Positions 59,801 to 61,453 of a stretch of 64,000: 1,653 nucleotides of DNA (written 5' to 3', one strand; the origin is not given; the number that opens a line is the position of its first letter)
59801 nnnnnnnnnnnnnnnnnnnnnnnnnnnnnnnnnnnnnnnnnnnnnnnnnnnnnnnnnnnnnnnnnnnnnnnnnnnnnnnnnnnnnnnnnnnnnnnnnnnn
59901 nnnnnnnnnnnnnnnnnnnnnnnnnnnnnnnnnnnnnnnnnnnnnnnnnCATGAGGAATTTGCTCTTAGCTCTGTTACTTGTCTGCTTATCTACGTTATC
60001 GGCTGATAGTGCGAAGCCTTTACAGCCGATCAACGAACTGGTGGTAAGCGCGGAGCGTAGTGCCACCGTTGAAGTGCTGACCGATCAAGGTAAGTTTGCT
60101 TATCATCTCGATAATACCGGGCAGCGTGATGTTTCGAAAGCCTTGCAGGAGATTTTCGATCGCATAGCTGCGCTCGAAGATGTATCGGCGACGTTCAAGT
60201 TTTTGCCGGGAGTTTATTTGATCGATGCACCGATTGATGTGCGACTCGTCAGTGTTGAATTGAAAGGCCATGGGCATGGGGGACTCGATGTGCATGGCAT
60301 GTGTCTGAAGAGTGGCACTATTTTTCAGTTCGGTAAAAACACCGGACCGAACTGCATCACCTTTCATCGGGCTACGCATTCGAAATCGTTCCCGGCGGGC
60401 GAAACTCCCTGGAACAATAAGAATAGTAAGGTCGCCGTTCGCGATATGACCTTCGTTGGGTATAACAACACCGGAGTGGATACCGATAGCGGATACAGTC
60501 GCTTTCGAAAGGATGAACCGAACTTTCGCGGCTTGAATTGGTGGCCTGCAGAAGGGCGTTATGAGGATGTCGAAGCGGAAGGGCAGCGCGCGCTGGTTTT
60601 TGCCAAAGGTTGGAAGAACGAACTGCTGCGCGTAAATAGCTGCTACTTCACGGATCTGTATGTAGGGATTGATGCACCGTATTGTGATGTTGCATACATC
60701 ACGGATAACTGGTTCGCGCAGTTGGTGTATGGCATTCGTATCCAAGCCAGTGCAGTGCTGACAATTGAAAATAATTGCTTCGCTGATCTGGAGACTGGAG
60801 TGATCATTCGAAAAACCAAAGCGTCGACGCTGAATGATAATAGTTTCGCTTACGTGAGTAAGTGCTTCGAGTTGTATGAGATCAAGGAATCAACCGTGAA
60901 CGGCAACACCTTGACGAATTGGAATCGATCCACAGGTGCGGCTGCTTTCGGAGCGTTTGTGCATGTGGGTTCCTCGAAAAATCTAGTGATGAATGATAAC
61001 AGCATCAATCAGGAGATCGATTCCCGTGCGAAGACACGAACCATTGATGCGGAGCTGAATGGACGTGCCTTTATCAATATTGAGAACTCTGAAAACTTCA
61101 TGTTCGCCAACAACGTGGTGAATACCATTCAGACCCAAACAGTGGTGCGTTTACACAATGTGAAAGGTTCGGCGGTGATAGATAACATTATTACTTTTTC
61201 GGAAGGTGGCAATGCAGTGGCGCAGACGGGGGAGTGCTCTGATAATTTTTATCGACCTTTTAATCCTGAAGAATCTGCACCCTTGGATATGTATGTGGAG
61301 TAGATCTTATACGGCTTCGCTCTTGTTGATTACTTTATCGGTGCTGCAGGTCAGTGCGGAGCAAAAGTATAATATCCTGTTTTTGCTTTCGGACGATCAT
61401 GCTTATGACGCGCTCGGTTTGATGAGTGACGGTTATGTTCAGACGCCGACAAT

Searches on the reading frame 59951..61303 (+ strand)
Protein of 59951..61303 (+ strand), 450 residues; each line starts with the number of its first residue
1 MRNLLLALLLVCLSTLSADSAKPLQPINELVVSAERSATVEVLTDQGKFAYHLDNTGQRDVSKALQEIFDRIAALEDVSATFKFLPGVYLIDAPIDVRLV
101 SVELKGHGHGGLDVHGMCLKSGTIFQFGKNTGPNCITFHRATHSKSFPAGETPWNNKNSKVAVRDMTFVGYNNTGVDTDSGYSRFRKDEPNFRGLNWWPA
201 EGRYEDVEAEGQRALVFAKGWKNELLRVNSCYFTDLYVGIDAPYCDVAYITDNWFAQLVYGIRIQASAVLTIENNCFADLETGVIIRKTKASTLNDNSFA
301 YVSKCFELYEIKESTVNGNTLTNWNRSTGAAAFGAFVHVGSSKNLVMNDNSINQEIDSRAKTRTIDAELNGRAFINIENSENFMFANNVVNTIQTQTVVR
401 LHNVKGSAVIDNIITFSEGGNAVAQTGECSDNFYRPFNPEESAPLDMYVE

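Call 4: search_protein_families(library=pfam, proteins=[window:59951-61303:+], max_evalue=0.01)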
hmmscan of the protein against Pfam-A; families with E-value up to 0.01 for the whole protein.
window:59951-61303:+ (450 aa): 1 family
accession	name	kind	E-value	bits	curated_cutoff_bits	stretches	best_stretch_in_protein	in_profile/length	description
PF05048.19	NosD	-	1.2e-10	41.6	23.6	1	222-355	45-173/212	Periplasmic copper-binding protein (NosD)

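Call 5: search_protein_families(library=ncbifam, proteins=[window:59951-61303:+], max_evalue=0.01)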
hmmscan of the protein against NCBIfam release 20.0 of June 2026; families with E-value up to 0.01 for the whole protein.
window:59951-61303:+ (450 aa): 1 family
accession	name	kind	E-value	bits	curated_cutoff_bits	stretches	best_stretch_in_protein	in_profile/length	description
TIGR04247.1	NosD_copper_fam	subfamily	2.1e-07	29.9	300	1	205-323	141-261/377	nitrous oxide reductase family maturation protein NosD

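Call 28: search_solved_structures(query=window:59951-61303:+, max_evalue=1)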
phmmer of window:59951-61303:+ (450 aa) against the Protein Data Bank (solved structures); distinct sequences matched with E-value up to 1: 0.

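Call 42: find_homologous_proteins(query=window:59951-61303:+, max_evalue=0.00001)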
Query window:59951-61303:+ (450 aa): 122 proteins with E <= 0.00001 among 8000 candidates; the best 120 are listed.
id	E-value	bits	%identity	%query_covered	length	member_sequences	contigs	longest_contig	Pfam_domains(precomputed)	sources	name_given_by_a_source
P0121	1.1e-286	968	94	100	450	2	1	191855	PF05048.20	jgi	-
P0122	4.9e-238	808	79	98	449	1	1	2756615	PF13229.13,PF05048.20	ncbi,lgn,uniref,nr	ncbi:NosD domain-containing protein [Pontiella sulfatireligans]|uniref:Periplasmic copper-binding pr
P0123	1.6e-233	793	79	96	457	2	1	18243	PF05048.20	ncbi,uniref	ncbi:MAG: NosD domain-containing protein [Rhodopirellula sp. JB044]|uniref:NosD domain-containing pr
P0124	3.3e-230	782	76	100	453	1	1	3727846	PF05048.20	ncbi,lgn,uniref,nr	ncbi:right-handed parallel beta-helix repeat-containing protein [Pontiella sulfatireligans]|uniref:P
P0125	2.2e-212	724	72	95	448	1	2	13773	PF05048.20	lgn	-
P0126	3.1e-211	720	70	100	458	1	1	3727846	PF05048.20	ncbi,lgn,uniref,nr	ncbi:NosD domain-containing protein [Pontiella sulfatireligans]|uniref:Periplasmic copper-binding pr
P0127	5.1e-206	703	69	99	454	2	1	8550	PF13229.13,PF05048.20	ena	-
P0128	8.1e-204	695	67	99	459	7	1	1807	PF05048.20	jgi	jgi:hypothetical protein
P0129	4.2e-203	693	67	100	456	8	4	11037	PF13229.13,PF05048.20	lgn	-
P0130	1.2e-201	688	69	96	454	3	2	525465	PF13229.13,PF05048.20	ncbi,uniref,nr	ncbi:NosD domain-containing protein [Roseibacillus persicicus]|uniref:Periplasmic copper-binding pro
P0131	2.0e-201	687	66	100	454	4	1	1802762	PF13229.13,PF05048.20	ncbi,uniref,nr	ncbi:NosD domain-containing protein [Rubripirellula amarantea]|uniref:NosD domain-containing protein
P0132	2.1e-201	687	67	98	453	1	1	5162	PF13229.13,PF05048.20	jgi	-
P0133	1.7e-200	684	67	99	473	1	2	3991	PF13229.13,PF05048.20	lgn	-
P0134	1.9e-198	678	68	96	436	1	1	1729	-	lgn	-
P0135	3.2e-198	677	65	99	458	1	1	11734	PF05048.20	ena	-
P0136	3.5e-198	677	65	99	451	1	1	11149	PF13229.13,PF05048.20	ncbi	ncbi:MAG: right-handed parallel beta-helix repeat-containing protein [Verrucomicrobiota bacterium]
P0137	1.0e-196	672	69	96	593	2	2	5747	PF00754.32,PF22633.4,PF05048.20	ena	-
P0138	1.2e-196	672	65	99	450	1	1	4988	PF05048.20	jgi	-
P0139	7.0e-194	663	67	96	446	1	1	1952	PF13229.13,PF05048.20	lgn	-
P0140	1.1e-192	659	66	96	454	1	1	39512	PF13229.13,PF05048.20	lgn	-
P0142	6.9e-190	649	65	97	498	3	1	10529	PF05048.20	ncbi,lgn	ncbi:MAG: NosD domain-containing protein [Planctomycetota bacterium]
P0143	5.9e-188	643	64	100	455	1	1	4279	PF05048.20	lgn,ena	-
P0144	6.8e-186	636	63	98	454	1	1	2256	PF13229.13,PF05048.20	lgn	-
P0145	4.0e-183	627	64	96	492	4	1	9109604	PF05048.20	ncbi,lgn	-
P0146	7.4e-175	600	59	98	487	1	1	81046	PF05048.20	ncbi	-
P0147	4.2e-171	588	59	98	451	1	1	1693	PF13229.13,PF05048.20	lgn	-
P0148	4.7e-169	581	57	100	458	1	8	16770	PF13229.13,PF05048.20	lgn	-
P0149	1.4e-168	579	56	100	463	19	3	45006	PF05048.20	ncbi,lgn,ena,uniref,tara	ncbi:NosD domain-containing protein [Cyclobacterium amurskyense]|uniref:NosD domain-containing prote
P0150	3.1e-167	575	56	98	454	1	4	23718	PF13229.13,PF05048.20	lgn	-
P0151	5.7e-167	574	57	99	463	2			PF05048.20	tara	tara:strand:- start:60 stop:1451 length:1392 start_codon:yes stop_codon:yes gene_type:complete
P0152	4.5e-165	568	58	94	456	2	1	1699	PF05048.20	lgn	-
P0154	6.3e-163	561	56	98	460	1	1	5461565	PF13229.13,PF05048.20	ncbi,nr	ncbi:copper-binding protein (NosD) [Spirosomataceae bacterium TFI 002]|nr:copper-binding protein (No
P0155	9.1e-163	560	55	99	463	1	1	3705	PF13229.13,PF05048.20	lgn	-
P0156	9.3e-163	560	55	99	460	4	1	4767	PF05048.20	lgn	-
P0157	1.0e-162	560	55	99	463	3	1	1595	PF13229.13,PF05048.20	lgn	-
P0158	1.4e-162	559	55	96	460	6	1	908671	PF13229.13,PF05048.20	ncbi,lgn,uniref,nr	ncbi:copper-binding protein (NosD) [Zobellia uliginosa]|uniref:Copper-binding protein (NosD) n=1 Tax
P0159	9.9e-162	557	57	93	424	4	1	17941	PF13229.13,PF05048.20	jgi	-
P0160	1.1e-161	556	54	98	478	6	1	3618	PF13229.13,PF05048.20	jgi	-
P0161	1.5e-161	556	55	97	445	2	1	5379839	PF13229.13,PF05048.20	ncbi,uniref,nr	ncbi:hypothetical protein DJ013_13905 [Arcticibacterium luteifluviistationis]|uniref:Periplasmic cop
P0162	2.0e-161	556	55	99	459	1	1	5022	PF13229.13,PF05048.20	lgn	-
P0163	2.7e-161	555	54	99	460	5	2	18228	PF13229.13,PF05048.20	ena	-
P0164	5.0e-161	554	55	98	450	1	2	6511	PF13229.13,PF05048.20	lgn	-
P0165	6.9e-160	551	53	99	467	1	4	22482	PF13229.13,PF05048.20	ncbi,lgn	-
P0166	7.6e-160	550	58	91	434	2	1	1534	PF13229.13,PF05048.20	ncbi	-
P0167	1.3e-159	550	54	100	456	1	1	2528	PF13229.13,PF05048.20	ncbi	-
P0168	1.6e-159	549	55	94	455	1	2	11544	PF13229.13,PF05048.20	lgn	-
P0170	8.1e-159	547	54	98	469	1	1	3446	PF05048.20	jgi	-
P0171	1.4e-158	546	58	91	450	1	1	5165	PF13229.13,PF05048.20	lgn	-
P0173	2.7e-158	545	56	94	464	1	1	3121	PF05048.20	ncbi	-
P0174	6.2e-157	541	83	63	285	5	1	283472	PF13229.13,PF05048.20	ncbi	ncbi:MAG: NosD domain-containing protein [Coraliomargaritaceae bacterium]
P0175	1.9e-156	539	56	92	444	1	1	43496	PF05048.20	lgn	-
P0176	3.0e-156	539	55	92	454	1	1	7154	PF05048.20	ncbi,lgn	-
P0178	6.9e-156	537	53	99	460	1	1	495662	PF05048.20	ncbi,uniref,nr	ncbi:NosD domain-containing protein [Arenibacter palladensis]|uniref:NosD domain-containing protein 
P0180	1.5e-155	536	52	100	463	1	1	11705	PF05048.20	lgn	-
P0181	1.9e-155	536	52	100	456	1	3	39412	PF05048.20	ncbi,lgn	-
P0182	4.7e-155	535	52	100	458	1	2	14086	PF05048.20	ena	-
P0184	5.7e-155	534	56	92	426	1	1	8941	PF13229.13,PF12708.13,PF05048.20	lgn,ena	-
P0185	7.2e-155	534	54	99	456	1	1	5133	PF05048.20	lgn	-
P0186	7.3e-155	534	52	99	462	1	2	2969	PF05048.20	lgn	-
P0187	1.6e-154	533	55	94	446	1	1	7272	PF05048.20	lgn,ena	-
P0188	2.0e-154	533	56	91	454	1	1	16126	PF13229.13,PF05048.20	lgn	-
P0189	2.0e-154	533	57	91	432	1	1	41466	PF13229.13,PF05048.20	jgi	-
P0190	4.5e-154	531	52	100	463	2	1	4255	PF05048.20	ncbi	-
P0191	6.9e-154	531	53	100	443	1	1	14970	PF13229.13,PF05048.20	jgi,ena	-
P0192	2.5e-153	529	53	95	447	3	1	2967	PF05048.20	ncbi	-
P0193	2.9e-153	529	55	92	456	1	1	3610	PF13229.13,PF05048.20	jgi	jgi:hypothetical protein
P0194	6.9e-153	528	53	100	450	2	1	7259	PF13229.13,PF05048.20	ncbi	-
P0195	7.7e-153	527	52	99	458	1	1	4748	PF05048.20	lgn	-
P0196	1.9e-152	526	57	91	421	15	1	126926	PF13229.13,PF12708.13,PF05048.20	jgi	jgi:hypothetical protein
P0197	2.5e-152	526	52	100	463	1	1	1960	PF13229.13,PF05048.20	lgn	-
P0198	2.9e-152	525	52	100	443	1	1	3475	PF13229.13,PF05048.20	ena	-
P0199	9.4e-152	524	58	91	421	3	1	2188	PF13229.13,PF12708.13,PF05048.20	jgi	-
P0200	2.8e-151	522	53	100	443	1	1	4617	PF13229.13,PF05048.20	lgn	-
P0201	1.6e-150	520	52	100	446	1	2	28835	PF13229.13,PF05048.20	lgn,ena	-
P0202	1.9e-147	510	56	88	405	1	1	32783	PF13229.13,PF05048.20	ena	-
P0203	4.5e-147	508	53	92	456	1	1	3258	PF05048.20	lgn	-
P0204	3.3e-146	506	54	92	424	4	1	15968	PF13229.13,PF05048.20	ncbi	-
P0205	7.3e-146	504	54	91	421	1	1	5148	PF13229.13,PF12708.13,PF05048.20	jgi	jgi:hypothetical protein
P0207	2.3e-145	503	53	99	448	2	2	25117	PF13229.13,PF05048.20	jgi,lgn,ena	-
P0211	9.4e-144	497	50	99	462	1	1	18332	PF05048.20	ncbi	-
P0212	1.3e-143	497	53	91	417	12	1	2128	PF12708.13,PF05048.20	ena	-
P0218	4.9e-138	479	52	91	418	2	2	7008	PF05048.20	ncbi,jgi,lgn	-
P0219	9.0e-138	478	53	92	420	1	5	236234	PF05048.20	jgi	jgi:hypothetical protein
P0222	9.3e-132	458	56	78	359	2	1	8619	PF13229.13,PF05048.20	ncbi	-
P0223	2.5e-131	456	51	91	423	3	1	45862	PF05048.20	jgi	jgi:hypothetical protein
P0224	1.6e-120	421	67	62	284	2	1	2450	PF05048.20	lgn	-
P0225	1.8e-119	417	49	89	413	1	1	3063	PF05048.20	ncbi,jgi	-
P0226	1.4e-118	414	50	88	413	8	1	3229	PF05048.20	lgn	-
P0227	2.5e-118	414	47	87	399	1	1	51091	PF13229.13,PF05048.20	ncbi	-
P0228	6.6e-118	412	49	86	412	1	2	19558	PF13229.13,PF05048.20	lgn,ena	-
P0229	3.7e-117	410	45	87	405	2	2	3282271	PF05048.20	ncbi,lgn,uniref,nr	ncbi:NosD domain-containing protein [Candidatus Epulonipiscium viviparus]|uniref:NosD domain-contain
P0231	9.1e-116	405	49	88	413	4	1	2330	PF05048.20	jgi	-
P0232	1.0e-115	405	47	88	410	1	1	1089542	PF05048.20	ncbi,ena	-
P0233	2.6e-113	397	47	87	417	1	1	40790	PF05048.20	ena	-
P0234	1.1e-112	395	47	87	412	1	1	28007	PF05048.20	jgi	-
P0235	1.8e-112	394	46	89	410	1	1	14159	PF05048.20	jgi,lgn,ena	-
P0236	1.0e-110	389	47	83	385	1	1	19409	PF13229.13,PF05048.20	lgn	-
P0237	3.6e-110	387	46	87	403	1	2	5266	PF05048.20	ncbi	-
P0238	1.1e-108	382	46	84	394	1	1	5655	PF05048.20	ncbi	-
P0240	3.7e-101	357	55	65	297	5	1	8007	PF13229.13,PF05048.20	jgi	-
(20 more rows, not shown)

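Call 43: find_encoding_contigs(protein=P0122, flank=8000, max_places=1)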
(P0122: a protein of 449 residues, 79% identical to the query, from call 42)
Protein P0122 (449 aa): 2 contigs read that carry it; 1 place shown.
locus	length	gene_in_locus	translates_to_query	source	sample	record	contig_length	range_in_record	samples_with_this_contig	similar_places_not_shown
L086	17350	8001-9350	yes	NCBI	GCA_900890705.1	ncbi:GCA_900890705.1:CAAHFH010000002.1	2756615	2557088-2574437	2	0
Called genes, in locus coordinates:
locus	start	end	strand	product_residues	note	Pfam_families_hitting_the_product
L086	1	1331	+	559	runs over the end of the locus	PF00884:Sulfatase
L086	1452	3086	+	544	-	PF00251:Glyco_hydro_32N, PF08244:Glyco_hydro_32C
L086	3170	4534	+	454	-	PF00884:Sulfatase, PF16347:SGSH_C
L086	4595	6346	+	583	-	PF00884:Sulfatase, PF16347:SGSH_C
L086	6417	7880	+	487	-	PF00884:Sulfatase, PF16347:SGSH_C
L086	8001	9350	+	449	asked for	PF05048:NosD, PF13229:Beta_helix (weak)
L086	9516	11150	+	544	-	PF00251:Glyco_hydro_32N, PF08244:Glyco_hydro_32C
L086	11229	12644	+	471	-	PF00884:Sulfatase, PF01663:Phosphodiest (weak), PF16347:SGSH_C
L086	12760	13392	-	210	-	PF00072:Response_reg, PF00196:GerE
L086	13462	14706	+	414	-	PF14294:DUF4372, PF01609:DDE_Tnp_1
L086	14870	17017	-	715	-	PF07730:HisKA_3 (weak), PF13581:HATPase_c_2 (weak), PF02518:HATPase_c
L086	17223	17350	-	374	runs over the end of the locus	PF00392:GntR, PF00532:Peripla_BP_1, PF13407:Peripla_BP_4, PF13377:Peripla_BP_3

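Call 44: find_encoding_contigs(protein=P0158, flank=8000, max_places=1)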
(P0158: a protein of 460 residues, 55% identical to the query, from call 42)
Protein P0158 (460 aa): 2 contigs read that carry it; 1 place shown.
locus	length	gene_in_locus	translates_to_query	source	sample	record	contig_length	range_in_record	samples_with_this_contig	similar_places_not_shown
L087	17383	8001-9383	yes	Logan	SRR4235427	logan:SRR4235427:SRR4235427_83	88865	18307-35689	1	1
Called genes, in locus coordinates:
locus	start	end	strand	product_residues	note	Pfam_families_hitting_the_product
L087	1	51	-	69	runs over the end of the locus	-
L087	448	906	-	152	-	-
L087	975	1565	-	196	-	PF00440:TetR_N, PF16925:TetR_C_13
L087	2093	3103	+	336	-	PF13377:Peripla_BP_3, PF00165:HTH_AraC (faint), PF12833:HTH_18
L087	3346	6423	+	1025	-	PF13620:CarboxypepD_reg, PF13715:CarbopepD_reg_2, PF00404:Dockerin_1 (faint), PF07715:Plug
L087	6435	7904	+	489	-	PF14322:SusD-like_3, PF07980:SusD_RagB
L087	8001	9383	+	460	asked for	PF05048:NosD, PF13229:Beta_helix (weak)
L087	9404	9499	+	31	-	-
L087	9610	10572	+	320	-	PF00480:ROK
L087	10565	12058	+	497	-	PF00083:Sugar_tr, PF07690:MFS_1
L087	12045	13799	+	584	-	-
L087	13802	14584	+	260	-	PF06560:GPI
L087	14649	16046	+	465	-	PF00884:Sulfatase, PF01663:Phosphodiest (faint), PF16347:SGSH_C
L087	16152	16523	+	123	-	-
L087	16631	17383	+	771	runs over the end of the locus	PF13620:CarboxypepD_reg (weak), PF13715:CarbopepD_reg_2, PF07715:Plug, PF00593:TonB_dep_Rec_b-barrel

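Call 45: find_encoding_contigs(protein=P0131, flank=8000, max_places=1)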
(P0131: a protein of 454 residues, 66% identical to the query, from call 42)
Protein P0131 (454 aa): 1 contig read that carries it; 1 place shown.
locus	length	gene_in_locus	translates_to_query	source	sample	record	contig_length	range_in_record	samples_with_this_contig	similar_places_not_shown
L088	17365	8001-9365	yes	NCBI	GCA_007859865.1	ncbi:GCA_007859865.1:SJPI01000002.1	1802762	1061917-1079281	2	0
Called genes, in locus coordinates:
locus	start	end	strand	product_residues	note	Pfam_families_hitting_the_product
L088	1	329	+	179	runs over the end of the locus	-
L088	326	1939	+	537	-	PF03773:ArsP_1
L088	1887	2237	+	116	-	-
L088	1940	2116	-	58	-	-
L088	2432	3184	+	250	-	PF00724:Oxidored_FMN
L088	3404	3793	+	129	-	PF02629:CoA_binding (weak), PF13380:CoA_binding_2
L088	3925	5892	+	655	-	PF14311:DUF4379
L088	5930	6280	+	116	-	-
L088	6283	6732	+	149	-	PF01850:PIN (weak)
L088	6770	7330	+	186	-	PF13527:Acetyltransf_9, PF00583:Acetyltransf_1 (weak), PF13508:Acetyltransf_7 (weak)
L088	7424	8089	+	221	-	-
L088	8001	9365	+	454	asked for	PF05048:NosD, PF13229:Beta_helix (weak)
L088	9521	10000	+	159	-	-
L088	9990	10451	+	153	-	PF12802:MarR_2 (weak), PF22381:Staph_reg_Sar_Rot (weak), PF01047:MarR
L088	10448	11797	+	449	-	PF00753:Lactamase_B, PF14863:Alkyl_sulf_dimr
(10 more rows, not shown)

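Call 72: predict_structure(alignment_id=A3)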
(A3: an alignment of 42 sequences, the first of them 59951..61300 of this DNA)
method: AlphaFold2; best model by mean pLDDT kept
length: 450 residues; sequences in the alignment: 42
mean_pLDDT: 87.6   pTM: 0.88
mean pLDDT of the five models: 87.6, 87.0, 86.4, 85.0, 84.2
residues with pLDDT >= 90: 293; 70-90: 91; 50-70: 60; < 50: 6
segments of 3 or more residues with pLDDT < 50: none
pLDDT, mean of each block of 10 residues (from residue 1): 68 54 94 95 97 96 98 95 96 96 86 58 90 95 91 91 94 62 50 65 83 91 91 93 96 92 95 94 95 96 94 97 76 86 98 90 87 96 97 94 96 92 93 77 72
secondary structure, 60 per line:
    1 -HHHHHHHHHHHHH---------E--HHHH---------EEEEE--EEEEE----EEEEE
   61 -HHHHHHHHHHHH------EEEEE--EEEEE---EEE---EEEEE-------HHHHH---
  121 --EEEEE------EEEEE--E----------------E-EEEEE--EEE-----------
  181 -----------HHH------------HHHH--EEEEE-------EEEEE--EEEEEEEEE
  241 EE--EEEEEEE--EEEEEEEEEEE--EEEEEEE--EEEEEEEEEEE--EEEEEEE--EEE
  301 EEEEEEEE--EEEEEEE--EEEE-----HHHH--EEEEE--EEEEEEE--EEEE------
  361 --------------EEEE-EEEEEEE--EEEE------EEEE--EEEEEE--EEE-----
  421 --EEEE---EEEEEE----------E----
elements in order: H2-14 H27-30 E40-44 E47-51 E56-60 H62-73 E80-84 E87-91 E95-97 E101-105 H113-117 E123-127 E134-138 E160-164 E167-169 H207-210 E213-217 E225-229 E232-242 E245-251 E254-264 E267-273 E276-286 E289-295 E298-308 E311-317 E320-323 H329-332 E335-339 E342-348 E351-354 E375-378 E380-386 E389-392 E399-402 E405-410 E413-415 E423-426 E430-435

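Call 74: fold_search(model_id=the predicted structure, library=pdb)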
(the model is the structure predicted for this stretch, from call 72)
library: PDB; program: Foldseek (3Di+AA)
matches with E <= 10: 521; with E <= 0.001: 63
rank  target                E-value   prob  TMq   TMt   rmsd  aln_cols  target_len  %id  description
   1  5zky                  6.2e-08  1.00  0.57  0.62   6.3       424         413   14  Crystal structure of DFA-IIIase from Arthrobacter chlorophenolicus A6 without its lid (released 2018-12-19)
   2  5zkw_A                1.3e-07  1.00  0.56  0.60   6.0       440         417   14  Crystal structure of DFA-IIIase from Arthrobacter chlorophenolicus A6 in complex with GF2 (released 2018-12-19)
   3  5zl5_B                1.7e-07  1.00  0.58  0.59   6.4       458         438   14  Crystal structure of DFA-IIIase mutant C387A from Arthrobacter chlorophenolicus A6 (released 2018-12-19)
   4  5zl4_A                1.8e-07  1.00  0.56  0.61   6.0       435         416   14  Crystal structure of DFA-IIIase from Arthrobacter chlorophenolicus A6 wihout its lid in complex with GF2 (released 2018-12-19)
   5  5zku_F                1.8e-07  1.00  0.49  0.50  10.3       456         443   14  Crystal structure of DFA-IIIase from Arthrobacter chlorophenolicus A6 in complex with DFA-III (released 2018-12-19)
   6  5zl5_C                1.9e-07  1.00  0.48  0.49  10.6       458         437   14  Crystal structure of DFA-IIIase mutant C387A from Arthrobacter chlorophenolicus A6 (released 2018-12-19)
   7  5zla_B                2.1e-07  1.00  0.58  0.60   6.3       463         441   14  Crystal structure of mutant C387A of DFA-IIIase from Arthrobacter chlorophenolicus A6 in complex with DFA-III (released 2018-12-19)
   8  5zl5_A                2.1e-07  1.00  0.57  0.58   6.4       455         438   14  Crystal structure of DFA-IIIase mutant C387A from Arthrobacter chlorophenolicus A6 (released 2018-12-19)
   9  5zl5_F                2.1e-07  1.00  0.53  0.54   9.7       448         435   15  Crystal structure of DFA-IIIase mutant C387A from Arthrobacter chlorophenolicus A6 (released 2018-12-19)
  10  5zkw_C                2.2e-07  1.00  0.56  0.60   6.0       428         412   13  Crystal structure of DFA-IIIase from Arthrobacter chlorophenolicus A6 in complex with GF2 (released 2018-12-19)
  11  5zla_D                6.6e-07  1.00  0.51  0.52   8.0       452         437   13  Crystal structure of mutant C387A of DFA-IIIase from Arthrobacter chlorophenolicus A6 in complex with DFA-III (released 2018-12-19)
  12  5zla_C                8.3e-07  1.00  0.54  0.55   6.6       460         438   13  Crystal structure of mutant C387A of DFA-IIIase from Arthrobacter chlorophenolicus A6 in complex with DFA-III (released 2018-12-19)
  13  5zl5_D                8.7e-07  1.00  0.54  0.55   6.7       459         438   13  Crystal structure of DFA-IIIase mutant C387A from Arthrobacter chlorophenolicus A6 (released 2018-12-19)
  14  5zl5_E                9.9e-07  1.00  0.56  0.58   6.8       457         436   13  Crystal structure of DFA-IIIase mutant C387A from Arthrobacter chlorophenolicus A6 (released 2018-12-19)
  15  5zkw_D                1.1e-06  1.00  0.58  0.60   6.3       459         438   14  Crystal structure of DFA-IIIase from Arthrobacter chlorophenolicus A6 in complex with GF2 (released 2018-12-19)
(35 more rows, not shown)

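Call 84: find_encoding_contigs(protein=window:59951-61303:+, flank=10000, max_places=2)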
Protein window:59951-61303:+ (450 aa): 3 contigs read that carry it; 2 places shown.
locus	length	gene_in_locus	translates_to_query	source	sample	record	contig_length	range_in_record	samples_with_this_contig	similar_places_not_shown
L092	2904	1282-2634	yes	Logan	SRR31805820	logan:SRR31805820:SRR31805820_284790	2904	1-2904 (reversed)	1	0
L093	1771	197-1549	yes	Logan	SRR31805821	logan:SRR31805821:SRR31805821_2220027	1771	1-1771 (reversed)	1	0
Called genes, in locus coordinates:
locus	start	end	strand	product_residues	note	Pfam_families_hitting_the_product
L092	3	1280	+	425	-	?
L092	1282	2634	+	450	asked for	PF05048:NosD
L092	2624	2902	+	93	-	?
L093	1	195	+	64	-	?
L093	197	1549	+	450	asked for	PF05048:NosD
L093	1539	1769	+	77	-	?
